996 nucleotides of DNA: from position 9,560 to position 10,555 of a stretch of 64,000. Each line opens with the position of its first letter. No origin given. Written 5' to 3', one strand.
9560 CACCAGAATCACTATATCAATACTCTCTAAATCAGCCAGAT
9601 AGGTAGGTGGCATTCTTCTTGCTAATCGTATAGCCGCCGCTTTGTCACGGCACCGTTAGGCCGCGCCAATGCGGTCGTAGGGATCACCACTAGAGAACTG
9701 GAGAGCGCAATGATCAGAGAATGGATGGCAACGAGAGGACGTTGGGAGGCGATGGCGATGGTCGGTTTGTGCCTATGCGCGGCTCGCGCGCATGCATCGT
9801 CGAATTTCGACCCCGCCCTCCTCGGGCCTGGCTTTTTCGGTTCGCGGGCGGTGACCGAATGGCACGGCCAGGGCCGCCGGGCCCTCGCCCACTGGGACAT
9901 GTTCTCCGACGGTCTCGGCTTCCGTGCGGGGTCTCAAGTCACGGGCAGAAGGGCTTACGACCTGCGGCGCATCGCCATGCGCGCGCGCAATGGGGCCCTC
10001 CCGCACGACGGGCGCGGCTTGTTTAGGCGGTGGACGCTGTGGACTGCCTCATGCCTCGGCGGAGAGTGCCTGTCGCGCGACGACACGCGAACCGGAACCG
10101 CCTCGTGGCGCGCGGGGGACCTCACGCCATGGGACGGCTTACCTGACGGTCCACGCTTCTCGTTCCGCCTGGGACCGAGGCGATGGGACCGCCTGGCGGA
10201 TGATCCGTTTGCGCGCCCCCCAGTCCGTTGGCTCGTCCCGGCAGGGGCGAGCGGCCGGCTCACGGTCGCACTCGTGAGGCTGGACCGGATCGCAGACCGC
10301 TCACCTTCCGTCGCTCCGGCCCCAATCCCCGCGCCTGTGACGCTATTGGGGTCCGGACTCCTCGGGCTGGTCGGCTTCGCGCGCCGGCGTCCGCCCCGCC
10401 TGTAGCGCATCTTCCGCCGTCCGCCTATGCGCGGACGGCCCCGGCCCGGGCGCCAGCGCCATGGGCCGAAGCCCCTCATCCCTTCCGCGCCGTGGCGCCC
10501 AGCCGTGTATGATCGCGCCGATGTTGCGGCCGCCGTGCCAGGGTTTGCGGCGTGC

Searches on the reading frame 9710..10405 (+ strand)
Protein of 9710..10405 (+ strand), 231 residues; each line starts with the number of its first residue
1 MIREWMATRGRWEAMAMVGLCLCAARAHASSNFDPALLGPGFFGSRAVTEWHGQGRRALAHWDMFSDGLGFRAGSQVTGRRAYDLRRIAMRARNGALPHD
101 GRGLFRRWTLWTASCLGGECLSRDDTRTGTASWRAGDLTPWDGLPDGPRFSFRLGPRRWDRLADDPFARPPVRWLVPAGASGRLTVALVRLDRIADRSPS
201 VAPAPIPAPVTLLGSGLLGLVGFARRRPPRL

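Call 58: search_protein_families(library=pfam, proteins=[window:9710-10405:+], max_evalue=0.0001)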
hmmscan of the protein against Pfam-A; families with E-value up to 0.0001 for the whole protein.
window:9710-10405:+ (231 aa): 0 families

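Call 71: search_protein_families(library=ncbifam, proteins=[window:9710-10405:+], max_evalue=0.05)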
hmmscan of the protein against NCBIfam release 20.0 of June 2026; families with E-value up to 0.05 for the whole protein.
window:9710-10405:+ (231 aa): 3 families
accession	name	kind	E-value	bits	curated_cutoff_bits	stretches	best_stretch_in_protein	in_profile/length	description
NF033554.9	floc_PepA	equivalog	0.015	15.1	80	1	204-227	237-260/261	flocculation-associated PEP-CTERM protein PepA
TIGR03370.1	VPLPA-CTERM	domain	0.027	14.5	25.35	1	205-227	2-24/25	VPLPA-CTERM sorting domain-containing protein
NF041538.1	PEP_EDSA_1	subfamily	0.048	13.3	100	0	205-227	285-307/307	EDSAP-1 family PEP-CTERM protein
